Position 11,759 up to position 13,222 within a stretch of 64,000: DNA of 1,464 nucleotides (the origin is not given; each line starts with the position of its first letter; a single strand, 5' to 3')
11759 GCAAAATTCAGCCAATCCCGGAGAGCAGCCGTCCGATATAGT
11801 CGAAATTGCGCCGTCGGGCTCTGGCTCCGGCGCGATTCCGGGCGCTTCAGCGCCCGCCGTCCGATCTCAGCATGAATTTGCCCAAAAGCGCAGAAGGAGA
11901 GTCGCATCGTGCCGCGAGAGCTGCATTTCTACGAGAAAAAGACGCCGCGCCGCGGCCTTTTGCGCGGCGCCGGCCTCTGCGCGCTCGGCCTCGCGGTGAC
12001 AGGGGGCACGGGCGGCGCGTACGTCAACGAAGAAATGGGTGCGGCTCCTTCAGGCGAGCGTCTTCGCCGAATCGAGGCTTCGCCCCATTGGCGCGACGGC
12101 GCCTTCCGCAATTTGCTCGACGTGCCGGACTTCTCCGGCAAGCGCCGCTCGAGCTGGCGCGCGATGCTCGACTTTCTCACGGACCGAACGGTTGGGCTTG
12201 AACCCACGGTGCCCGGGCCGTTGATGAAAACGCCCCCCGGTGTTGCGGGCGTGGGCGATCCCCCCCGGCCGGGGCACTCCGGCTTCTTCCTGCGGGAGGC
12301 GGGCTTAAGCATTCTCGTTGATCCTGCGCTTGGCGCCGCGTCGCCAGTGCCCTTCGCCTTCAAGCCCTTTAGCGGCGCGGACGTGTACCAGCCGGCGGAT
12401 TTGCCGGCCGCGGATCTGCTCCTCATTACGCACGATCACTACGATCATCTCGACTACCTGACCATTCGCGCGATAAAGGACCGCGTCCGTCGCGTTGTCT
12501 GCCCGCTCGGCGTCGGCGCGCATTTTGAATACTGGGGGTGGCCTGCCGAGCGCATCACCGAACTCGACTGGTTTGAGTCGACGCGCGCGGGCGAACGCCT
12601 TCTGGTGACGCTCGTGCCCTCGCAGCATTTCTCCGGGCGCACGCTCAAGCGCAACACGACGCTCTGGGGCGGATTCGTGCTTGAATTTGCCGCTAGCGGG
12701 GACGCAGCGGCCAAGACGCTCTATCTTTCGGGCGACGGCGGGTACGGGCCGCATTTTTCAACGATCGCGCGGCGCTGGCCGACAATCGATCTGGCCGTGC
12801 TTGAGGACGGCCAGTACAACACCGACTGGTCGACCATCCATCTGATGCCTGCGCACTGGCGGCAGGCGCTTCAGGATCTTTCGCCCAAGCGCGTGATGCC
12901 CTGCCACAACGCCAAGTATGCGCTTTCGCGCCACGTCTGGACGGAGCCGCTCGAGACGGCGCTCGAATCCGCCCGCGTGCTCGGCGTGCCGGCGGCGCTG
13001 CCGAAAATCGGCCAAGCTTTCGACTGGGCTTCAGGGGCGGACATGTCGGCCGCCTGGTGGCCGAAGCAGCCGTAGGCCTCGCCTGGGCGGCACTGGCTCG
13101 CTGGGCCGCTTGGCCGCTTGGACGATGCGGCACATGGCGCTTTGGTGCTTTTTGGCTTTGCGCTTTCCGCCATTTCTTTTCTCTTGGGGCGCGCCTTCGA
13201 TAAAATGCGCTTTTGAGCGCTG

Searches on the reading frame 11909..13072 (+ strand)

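Call 42: search_protein_families(library=pfam, proteins=[window:11909-13072:+], max_evalue=0.00001)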
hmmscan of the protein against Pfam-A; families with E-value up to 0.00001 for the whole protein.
window:11909-13072:+ (388 aa): 2 families
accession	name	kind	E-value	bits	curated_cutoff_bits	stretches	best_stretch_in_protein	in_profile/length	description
PF12706.13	Lactamase_B_2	-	8.2e-32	110.9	27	1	135-333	3-199/200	Beta-lactamase superfamily domain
PF13483.12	Lactamase_B_3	-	5.1e-07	30.3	24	1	122-194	6-58/160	Beta-lactamase superfamily domain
